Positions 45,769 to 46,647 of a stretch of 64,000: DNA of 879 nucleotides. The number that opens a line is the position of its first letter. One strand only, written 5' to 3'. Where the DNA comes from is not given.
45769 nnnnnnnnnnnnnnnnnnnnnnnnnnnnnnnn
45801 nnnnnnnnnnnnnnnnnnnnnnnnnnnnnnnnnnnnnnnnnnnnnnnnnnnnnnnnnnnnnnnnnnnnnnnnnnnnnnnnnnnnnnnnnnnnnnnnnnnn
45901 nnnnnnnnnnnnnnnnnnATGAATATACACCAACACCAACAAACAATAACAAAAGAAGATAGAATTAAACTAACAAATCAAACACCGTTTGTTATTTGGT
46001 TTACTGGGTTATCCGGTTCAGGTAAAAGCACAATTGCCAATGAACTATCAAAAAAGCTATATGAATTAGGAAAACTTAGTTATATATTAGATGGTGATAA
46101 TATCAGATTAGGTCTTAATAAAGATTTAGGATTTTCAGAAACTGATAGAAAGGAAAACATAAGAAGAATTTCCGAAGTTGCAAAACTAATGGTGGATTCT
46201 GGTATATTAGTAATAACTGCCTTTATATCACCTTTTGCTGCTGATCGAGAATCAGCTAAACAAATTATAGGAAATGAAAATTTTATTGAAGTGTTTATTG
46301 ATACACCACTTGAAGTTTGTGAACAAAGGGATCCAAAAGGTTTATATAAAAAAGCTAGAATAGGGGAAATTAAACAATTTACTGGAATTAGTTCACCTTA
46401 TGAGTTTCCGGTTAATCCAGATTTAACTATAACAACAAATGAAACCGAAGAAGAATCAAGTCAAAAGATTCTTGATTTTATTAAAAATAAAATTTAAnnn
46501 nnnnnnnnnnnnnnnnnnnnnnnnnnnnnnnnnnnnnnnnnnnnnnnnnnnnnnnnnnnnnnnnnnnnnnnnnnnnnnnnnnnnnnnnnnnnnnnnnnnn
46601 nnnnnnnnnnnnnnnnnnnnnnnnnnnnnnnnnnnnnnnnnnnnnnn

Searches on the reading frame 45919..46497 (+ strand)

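Call 72: search_protein_families(library=phrogs, proteins=[window:45919-46497:+], max_evalue=0.001)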
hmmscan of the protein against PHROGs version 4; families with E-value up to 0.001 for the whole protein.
window:45919-46497:+ (192 aa): 6 families
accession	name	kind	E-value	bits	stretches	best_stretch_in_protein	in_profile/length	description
phrog_10255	-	other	4.1e-11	44.1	1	25-113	3-86/230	kinase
phrog_2071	-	other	6.3e-05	23.9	1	18-65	11-52/282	ATPase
phrog_761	-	other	7.2e-05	23.6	1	20-53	16-48/362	thymidylate kinase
phrog_139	-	other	0.00013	22.5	0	14-49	73-108/342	deoxynucleoside monophosphate kinase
phrog_505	-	other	0.00017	22.2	1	25-138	4-120/295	polynucleotide kinase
phrog_1815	-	other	0.00093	20.5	0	27-48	7-28/197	guanylate kinase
